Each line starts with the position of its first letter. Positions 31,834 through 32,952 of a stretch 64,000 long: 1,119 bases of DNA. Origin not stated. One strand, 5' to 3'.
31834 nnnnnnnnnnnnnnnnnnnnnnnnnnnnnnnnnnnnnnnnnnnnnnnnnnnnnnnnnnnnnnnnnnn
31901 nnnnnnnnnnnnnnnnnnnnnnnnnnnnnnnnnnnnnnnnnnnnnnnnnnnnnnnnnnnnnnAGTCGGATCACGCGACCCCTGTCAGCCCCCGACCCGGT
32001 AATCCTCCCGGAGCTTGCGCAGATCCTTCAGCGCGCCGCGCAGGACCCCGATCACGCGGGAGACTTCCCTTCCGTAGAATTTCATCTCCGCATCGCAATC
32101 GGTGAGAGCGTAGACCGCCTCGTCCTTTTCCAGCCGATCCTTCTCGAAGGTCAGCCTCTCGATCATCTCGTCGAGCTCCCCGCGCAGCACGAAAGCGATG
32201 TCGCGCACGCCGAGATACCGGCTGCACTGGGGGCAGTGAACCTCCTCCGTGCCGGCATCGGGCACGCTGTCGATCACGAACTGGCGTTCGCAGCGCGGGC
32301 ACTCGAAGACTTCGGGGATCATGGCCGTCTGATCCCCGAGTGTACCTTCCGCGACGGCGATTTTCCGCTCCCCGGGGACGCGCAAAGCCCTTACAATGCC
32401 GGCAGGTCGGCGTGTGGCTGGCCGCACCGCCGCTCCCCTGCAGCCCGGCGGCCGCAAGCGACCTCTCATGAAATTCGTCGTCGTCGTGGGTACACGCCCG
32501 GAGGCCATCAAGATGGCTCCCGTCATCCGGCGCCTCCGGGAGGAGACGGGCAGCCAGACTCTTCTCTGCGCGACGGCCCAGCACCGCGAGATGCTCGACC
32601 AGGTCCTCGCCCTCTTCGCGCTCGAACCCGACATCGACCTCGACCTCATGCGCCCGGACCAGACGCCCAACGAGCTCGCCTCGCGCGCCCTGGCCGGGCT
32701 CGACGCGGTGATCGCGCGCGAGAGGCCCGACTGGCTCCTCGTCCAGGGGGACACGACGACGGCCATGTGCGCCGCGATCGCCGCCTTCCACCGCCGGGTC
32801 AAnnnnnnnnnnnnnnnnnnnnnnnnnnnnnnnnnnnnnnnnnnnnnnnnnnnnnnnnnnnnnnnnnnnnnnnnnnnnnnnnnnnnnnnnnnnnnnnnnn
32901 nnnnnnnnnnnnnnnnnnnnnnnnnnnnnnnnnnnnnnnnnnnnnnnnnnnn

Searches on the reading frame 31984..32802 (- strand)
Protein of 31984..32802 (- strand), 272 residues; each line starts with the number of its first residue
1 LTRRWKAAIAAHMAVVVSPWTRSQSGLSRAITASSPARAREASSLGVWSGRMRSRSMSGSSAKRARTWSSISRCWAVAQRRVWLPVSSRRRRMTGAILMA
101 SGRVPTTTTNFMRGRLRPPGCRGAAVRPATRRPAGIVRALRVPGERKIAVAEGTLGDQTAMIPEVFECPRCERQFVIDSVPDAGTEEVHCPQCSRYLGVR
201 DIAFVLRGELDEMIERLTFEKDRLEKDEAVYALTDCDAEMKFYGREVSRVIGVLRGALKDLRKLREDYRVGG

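Call 79: search_protein_families(library=pfam, proteins=[window:31984-32802:-], max_evalue=1)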
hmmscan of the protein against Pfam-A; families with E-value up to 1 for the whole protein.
window:31984-32802:- (272 aa): 19 families
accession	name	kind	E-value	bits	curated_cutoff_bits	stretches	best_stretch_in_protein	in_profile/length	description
PF13717.11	Zn_ribbon_4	-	0.0014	19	30.3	1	166-194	3-32/36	zinc-ribbon domain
PF08209.17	Sgf11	-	0.0071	16.3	26.4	0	185-196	2-13/33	Sgf11 (transcriptional regulation protein)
PF24441.1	DUF7560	-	0.0084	16.2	27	1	165-178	5-18/44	Family of unknown function (DUF7560)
PF05129.18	Zn_ribbon_Elf1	-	0.0098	16.4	29.8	1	157-196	14-55/79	Transcription elongation factor Elf1 like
PF22289.1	DmmA-like_C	-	0.017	15.5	27.4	1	185-201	16-32/44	Dimethylamine monooxygenase subunit DmmA-like, C-terminal domain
PF02591.20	Zn_ribbon_9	-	0.018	15.6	29.1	1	184-197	20-33/33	C4-type zinc ribbon domain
PF22191.2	IBR_1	-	0.046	14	27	1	165-194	3-28/47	IBR domain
PF24460.1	DUF7575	-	0.06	13.2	28.5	0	186-197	2-13/28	Domain of unknown function (DUF7575)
PF10571.15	UPF0547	-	0.1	13.2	29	0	167-174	2-9/26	Uncharacterised protein family UPF0547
PF01155.25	HypA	-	0.11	13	28.9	1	161-195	66-94/112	Hydrogenase/urease nickel incorporation, metallochaperone, hypA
PF00301.25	Rubredoxin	-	0.14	12.6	23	0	160-172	29-41/47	Rubredoxin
PF23451.1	Zn_ribbon_PaaD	-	0.17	12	27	0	182-194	9-21/53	PaaD zinc beta ribbon domain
PF12647.12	RNHCP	-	0.18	12.2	24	1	164-194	2-30/90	RNHCP domain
PF09723.15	Zn_ribbon_8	-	0.22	12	34.4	1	166-194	6-33/41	Zinc ribbon domain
PF05207.18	Zn_ribbon_CSL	-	0.22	11.7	29.2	1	167-199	20-52/55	CSL zinc finger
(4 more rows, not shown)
